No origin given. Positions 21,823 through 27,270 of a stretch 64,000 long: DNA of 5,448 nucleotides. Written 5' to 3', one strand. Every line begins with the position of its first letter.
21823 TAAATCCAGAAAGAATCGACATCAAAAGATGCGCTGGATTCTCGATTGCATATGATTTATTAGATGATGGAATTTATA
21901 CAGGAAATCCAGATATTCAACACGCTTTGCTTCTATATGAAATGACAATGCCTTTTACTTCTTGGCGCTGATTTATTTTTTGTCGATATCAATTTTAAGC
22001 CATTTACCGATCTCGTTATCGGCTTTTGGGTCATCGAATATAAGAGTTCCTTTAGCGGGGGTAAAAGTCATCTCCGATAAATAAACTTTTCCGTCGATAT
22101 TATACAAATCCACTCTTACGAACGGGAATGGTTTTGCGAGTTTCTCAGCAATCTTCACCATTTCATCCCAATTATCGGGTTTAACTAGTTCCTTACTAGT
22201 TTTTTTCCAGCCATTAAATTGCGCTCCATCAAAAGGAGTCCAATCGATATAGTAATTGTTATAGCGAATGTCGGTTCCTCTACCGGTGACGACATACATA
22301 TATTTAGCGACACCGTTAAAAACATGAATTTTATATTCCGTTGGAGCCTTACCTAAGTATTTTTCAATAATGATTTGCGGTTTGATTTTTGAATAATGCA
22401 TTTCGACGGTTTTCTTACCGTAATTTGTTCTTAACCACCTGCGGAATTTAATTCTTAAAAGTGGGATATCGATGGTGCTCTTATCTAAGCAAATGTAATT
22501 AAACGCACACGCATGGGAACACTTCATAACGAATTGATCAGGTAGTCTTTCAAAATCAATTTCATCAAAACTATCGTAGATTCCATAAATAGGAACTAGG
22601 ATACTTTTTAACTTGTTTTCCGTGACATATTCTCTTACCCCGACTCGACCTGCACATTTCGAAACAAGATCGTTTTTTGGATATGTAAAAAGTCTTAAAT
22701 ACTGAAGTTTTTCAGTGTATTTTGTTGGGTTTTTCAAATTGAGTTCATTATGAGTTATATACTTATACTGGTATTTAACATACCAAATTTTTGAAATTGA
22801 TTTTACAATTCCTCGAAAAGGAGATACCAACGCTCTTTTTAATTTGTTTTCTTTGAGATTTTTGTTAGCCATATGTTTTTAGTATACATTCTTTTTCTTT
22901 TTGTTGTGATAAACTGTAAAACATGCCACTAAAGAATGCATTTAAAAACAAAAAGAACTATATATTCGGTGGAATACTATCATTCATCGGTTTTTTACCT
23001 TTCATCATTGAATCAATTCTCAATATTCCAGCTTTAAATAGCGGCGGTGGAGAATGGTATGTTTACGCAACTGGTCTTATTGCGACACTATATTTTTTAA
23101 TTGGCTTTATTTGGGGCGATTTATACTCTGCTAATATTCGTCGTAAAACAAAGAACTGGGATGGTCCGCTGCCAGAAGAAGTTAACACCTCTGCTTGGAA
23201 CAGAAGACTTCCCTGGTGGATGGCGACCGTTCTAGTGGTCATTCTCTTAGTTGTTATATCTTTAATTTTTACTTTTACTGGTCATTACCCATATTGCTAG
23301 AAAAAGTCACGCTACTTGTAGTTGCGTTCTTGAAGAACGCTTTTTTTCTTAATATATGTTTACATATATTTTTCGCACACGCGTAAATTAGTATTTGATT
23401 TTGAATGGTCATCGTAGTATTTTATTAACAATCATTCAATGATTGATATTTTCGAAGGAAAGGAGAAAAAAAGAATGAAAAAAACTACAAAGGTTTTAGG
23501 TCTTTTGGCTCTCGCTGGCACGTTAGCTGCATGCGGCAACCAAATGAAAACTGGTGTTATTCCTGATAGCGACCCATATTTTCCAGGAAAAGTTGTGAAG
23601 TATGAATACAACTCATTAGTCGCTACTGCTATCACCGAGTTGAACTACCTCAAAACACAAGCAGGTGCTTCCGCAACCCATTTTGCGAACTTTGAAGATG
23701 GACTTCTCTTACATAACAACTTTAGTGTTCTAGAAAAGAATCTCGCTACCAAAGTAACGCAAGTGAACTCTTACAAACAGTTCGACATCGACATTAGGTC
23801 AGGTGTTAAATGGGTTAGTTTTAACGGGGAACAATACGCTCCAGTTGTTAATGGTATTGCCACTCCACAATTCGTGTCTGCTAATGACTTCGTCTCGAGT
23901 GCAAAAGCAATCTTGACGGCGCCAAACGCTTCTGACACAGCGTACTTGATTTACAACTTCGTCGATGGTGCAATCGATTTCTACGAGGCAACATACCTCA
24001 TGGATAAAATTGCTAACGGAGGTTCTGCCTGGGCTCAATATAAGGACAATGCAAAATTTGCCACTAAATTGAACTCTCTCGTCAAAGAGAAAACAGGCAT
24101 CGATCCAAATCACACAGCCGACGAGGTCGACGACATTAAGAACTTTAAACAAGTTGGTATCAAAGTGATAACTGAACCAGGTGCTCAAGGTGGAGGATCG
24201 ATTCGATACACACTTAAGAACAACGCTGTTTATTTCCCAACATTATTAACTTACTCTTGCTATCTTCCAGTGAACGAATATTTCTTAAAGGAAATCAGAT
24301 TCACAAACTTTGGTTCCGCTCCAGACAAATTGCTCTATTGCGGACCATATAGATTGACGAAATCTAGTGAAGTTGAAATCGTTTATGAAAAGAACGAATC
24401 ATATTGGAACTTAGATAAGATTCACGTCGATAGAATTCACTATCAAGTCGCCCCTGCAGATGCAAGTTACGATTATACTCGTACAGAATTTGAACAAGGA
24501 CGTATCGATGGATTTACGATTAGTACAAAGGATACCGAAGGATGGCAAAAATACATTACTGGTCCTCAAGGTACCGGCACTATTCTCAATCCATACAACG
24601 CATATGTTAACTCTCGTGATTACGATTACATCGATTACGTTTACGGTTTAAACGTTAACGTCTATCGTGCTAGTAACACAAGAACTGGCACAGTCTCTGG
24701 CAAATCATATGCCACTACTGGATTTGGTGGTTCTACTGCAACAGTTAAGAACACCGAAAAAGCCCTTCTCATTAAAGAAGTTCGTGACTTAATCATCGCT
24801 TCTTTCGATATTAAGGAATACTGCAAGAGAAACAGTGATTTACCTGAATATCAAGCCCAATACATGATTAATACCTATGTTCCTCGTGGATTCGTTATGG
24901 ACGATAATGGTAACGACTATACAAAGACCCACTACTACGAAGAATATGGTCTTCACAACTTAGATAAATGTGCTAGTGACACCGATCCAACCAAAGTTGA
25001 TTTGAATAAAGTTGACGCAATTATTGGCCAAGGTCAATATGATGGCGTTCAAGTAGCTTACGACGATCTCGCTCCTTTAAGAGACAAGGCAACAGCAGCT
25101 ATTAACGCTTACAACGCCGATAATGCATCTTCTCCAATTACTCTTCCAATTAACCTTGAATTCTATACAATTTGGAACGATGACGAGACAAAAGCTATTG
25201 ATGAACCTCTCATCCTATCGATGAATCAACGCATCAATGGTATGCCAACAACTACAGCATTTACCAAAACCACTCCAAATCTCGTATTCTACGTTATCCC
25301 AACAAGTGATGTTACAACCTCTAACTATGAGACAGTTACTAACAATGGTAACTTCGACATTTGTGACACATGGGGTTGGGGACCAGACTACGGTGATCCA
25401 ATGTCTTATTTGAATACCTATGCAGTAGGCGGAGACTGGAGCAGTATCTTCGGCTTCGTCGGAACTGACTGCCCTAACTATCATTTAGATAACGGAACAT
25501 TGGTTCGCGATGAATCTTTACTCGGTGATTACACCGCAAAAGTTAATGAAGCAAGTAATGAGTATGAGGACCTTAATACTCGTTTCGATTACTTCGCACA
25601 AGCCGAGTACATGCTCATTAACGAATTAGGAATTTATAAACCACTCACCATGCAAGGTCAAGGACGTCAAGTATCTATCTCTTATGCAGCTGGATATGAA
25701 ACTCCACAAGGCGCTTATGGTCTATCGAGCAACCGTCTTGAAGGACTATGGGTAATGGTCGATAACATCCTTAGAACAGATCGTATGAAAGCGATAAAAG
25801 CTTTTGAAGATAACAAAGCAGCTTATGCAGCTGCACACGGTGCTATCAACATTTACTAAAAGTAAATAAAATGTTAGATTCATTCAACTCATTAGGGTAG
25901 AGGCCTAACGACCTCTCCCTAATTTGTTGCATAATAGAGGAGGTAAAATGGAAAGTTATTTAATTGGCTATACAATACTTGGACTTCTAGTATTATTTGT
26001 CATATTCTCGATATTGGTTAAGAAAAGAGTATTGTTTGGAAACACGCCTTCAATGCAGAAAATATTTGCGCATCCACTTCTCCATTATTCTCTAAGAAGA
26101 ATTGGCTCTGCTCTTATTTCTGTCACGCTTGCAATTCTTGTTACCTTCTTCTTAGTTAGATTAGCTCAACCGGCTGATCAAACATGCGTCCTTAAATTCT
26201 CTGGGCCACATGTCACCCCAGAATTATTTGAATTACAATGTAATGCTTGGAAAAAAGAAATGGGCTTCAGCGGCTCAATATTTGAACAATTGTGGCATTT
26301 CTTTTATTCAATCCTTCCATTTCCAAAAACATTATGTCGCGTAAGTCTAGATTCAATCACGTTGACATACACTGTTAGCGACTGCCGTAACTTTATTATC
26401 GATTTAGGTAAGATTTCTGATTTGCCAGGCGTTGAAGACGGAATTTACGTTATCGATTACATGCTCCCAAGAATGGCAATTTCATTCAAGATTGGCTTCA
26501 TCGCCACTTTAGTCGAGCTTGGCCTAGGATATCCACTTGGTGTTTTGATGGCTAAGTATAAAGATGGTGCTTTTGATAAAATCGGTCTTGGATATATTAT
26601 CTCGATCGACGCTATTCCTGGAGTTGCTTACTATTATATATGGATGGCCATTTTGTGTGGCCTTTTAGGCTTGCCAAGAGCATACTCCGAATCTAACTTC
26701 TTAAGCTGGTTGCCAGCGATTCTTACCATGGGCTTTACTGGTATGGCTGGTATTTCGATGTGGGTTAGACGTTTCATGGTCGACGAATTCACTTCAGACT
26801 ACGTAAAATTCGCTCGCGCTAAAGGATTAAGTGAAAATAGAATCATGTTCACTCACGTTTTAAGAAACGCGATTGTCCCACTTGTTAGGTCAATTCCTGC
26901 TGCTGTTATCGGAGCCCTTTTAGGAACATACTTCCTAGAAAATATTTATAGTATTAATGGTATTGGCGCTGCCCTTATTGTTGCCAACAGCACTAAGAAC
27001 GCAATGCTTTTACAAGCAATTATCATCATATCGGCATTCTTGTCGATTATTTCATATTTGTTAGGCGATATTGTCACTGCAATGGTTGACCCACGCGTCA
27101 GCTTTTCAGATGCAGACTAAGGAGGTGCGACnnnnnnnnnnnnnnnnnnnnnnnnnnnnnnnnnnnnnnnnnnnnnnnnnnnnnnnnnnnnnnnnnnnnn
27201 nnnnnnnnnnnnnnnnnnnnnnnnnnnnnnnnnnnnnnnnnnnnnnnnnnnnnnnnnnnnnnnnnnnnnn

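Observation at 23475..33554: opp operon extended by a translationally coupled BspA-type LRR surface protein and a lipoprotein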

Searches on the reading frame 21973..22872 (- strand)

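Call 8: search_protein_families(library=pfam, proteins=[window:21973-22872:-], max_evalue=0.01)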
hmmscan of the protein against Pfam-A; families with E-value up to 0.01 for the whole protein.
window:21973-22872:- (299 aa): 1 family
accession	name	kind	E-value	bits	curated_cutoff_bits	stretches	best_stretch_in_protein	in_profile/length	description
PF14305.11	ATPgrasp_TupA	-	7.7e-43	147.2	25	1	67-292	12-240/241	TupA-like ATPgrasp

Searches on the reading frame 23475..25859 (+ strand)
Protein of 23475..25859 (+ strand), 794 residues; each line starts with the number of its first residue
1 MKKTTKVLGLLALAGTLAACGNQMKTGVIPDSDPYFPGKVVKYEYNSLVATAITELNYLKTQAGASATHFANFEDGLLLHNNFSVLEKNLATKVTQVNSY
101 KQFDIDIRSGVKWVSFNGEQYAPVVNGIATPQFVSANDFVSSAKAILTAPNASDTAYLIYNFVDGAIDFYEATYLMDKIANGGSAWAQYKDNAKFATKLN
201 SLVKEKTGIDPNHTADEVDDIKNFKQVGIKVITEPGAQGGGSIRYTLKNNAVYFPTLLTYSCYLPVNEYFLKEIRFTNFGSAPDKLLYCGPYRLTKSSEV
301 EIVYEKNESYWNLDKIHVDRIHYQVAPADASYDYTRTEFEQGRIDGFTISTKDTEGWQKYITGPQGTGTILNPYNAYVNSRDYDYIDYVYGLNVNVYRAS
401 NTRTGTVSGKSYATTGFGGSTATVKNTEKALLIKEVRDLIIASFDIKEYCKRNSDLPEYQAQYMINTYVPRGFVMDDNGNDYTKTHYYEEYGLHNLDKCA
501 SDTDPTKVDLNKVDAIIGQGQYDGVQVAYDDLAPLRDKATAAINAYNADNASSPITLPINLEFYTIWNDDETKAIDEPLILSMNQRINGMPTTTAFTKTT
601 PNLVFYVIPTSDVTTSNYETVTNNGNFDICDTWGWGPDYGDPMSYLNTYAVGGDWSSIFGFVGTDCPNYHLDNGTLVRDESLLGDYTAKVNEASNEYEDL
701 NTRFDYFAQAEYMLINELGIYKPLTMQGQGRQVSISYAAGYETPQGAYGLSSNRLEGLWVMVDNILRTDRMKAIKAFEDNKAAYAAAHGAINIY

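Call 8: search_protein_families(library=pfam, proteins=[window:23475-25859:+], max_evalue=0.01)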
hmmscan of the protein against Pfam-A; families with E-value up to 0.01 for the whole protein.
window:23475-25859:+ (794 aa): 1 family
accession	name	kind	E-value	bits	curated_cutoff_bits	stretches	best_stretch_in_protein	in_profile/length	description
PF00496.27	SBP_bac_5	-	3.2e-14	53.3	32.4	1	87-351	3-179/368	Bacterial extracellular solute-binding proteins, family 5 Middle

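Call 60: search_protein_families(library=ncbifam, proteins=[window:23475-25859:+], max_evalue=0.001)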
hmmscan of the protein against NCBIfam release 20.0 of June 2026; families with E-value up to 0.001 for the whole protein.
window:23475-25859:+ (794 aa): 2 families
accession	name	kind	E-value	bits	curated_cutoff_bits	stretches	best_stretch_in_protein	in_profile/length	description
NF043077.1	MMSYN1_0169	equivalog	1.5e-41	142.8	650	4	222-492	258-514/896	oligopeptide ABC transporter substrate-binding protein OppA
NF045850.1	ABC_Mplas_LP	subfamily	0.00011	20.4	100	1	272-345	334-415/874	OppA family ABC transporter substrate-binding lipoprotein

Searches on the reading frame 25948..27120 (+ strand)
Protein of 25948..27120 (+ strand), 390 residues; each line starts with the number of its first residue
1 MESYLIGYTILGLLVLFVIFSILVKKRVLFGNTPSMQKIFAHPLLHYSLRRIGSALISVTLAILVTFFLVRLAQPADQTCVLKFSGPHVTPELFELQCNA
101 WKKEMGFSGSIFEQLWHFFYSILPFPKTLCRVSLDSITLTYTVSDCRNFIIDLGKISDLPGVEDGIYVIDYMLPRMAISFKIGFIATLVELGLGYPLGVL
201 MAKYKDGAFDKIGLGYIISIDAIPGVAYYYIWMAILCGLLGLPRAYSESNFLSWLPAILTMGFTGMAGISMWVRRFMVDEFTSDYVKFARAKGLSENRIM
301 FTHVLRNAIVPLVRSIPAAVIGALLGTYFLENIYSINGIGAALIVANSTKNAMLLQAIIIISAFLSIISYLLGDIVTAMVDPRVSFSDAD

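Call 8: search_protein_families(library=pfam, proteins=[window:25948-27120:+], max_evalue=0.01)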
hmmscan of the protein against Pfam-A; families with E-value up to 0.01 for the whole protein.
window:25948-27120:+ (390 aa): 2 families
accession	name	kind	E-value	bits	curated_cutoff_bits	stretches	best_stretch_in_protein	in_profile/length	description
PF00528.27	BPD_transp_1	-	4.1e-29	102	26.4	1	194-385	1-183/184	Binding-protein-dependent transport system inner membrane component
PF19300.4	BPD_transp_1_N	-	0.00052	20.6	23.8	1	45-123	2-73/114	Binding-prot-dependent transport system membrane comp, N-term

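Call 60: search_protein_families(library=ncbifam, proteins=[window:25948-27120:+], max_evalue=0.001)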
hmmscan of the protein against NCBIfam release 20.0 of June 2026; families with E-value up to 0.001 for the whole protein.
window:25948-27120:+ (390 aa): 17 families
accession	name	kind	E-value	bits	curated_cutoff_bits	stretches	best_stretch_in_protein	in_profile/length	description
NF043081.1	MMSYN1_0165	equivalog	3.5e-71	240.3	350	1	40-387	32-387/388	oligopeptide ABC transporter permease OppB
NF045470.1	Opp2B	equivalog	2.1e-34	119.1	350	1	167-384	82-299/300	nickel ABC transporter permease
TIGR02789.1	nickel_nikB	equivalog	1.2e-30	106.9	447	1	168-385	90-307/314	nickel ABC transporter permease subunit NikB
NF045471.1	Opp3B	equivalog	1.6e-28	100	480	1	168-387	86-305/308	oligopeptide ABC transporter permease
NF045472.1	Opp4B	equivalog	4.7e-28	98.4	450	1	254-384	189-318/319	oligopeptide ABC transporter permease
NF045469.1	Opp1B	equivalog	3e-25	89.4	380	1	167-384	90-306/307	nickel/cobalt ABC transporter permease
NF007677.0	PRK10352.1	equivalog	1.5e-21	76.8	433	1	168-386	90-308/314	nickel ABC transporter permease subunit NikB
NF008161.0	PRK10914.1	equivalog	1.9e-21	76.6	590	1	253-385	205-336/339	dipeptide ABC transporter permease DppB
NF007008.0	PRK09471.1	equivalog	8e-21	74.8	388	1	171-385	89-305/306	oligopeptide ABC transporter permease OppB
NF011661.0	PRK15081.1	equivalog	3.1e-20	72.9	463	1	188-386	107-305/306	glutathione ABC transporter permease GsiC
NF011712.0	PRK15133.1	subfamily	1.9e-18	66.6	445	1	168-387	125-362/364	microcin C ABC transporter permease YejB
NF011690.0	PRK15110.1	equivalog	4.5e-09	36.2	432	1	258-382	187-311/321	putrescine export ABC transporter permease SapB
NF045476.1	Opp4C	equivalog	2.3e-07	30.3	350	1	169-314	69-200/278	oligopeptide ABC transporter permease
NF045474.1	Opp2C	equivalog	1.3e-05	25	300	1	177-313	40-161/236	nickel transporter permease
NF011596.0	PRK15021.1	subfamily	0.00011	21.4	439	1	168-368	132-318/341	microcin C ABC transporter permease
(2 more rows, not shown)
